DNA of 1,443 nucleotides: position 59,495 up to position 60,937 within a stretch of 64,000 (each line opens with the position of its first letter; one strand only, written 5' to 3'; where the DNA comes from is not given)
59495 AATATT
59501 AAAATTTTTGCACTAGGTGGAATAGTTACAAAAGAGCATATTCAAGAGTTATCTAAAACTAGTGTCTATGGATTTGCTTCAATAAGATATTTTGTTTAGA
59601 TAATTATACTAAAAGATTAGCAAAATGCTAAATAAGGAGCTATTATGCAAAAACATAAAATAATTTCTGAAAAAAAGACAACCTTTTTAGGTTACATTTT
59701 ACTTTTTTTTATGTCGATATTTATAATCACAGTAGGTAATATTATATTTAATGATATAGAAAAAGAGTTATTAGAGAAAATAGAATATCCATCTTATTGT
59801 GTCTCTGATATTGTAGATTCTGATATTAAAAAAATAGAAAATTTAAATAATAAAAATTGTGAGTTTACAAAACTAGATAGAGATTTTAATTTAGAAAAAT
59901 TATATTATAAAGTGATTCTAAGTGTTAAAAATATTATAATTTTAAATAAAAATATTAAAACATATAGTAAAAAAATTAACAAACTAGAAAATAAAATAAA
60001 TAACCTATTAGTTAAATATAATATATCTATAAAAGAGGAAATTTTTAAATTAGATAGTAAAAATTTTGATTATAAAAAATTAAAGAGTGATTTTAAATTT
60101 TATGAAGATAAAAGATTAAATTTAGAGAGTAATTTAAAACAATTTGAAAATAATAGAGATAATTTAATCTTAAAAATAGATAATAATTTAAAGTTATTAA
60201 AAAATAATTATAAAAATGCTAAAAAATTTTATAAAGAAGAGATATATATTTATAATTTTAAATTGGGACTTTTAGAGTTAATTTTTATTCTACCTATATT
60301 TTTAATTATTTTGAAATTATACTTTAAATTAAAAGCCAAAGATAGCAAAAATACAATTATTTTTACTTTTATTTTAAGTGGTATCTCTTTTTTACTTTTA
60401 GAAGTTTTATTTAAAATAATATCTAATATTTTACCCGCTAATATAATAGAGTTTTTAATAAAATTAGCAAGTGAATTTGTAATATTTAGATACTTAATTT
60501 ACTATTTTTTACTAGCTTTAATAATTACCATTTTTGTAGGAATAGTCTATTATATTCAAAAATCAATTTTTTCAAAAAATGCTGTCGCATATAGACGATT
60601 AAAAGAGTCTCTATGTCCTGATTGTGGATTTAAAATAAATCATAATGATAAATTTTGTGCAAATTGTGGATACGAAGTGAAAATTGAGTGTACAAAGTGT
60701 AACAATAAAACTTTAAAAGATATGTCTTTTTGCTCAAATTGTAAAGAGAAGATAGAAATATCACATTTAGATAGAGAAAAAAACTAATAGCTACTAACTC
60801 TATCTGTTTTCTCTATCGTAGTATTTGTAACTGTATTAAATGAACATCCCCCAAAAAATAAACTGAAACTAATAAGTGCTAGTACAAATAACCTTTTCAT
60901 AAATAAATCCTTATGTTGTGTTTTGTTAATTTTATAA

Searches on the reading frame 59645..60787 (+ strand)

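Call 81: search_protein_families(library=pfam, proteins=[window:59645-60787:+], max_evalue=0.001)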
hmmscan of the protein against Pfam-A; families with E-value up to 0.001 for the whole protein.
window:59645-60787:+ (380 aa): 3 families
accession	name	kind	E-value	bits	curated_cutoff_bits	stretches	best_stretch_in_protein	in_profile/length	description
PF12773.13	DZR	-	1.1e-06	29.1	27.3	1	324-366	1-44/45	Double zinc ribbon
PF13240.11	Zn_Ribbon_1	-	4.4e-06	26.7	25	1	324-345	2-23/23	zinc-ribbon domain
PF17032.10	Zn_ribbon_15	-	1.6e-05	26.1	28.9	0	319-342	50-73/73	zinc-ribbon family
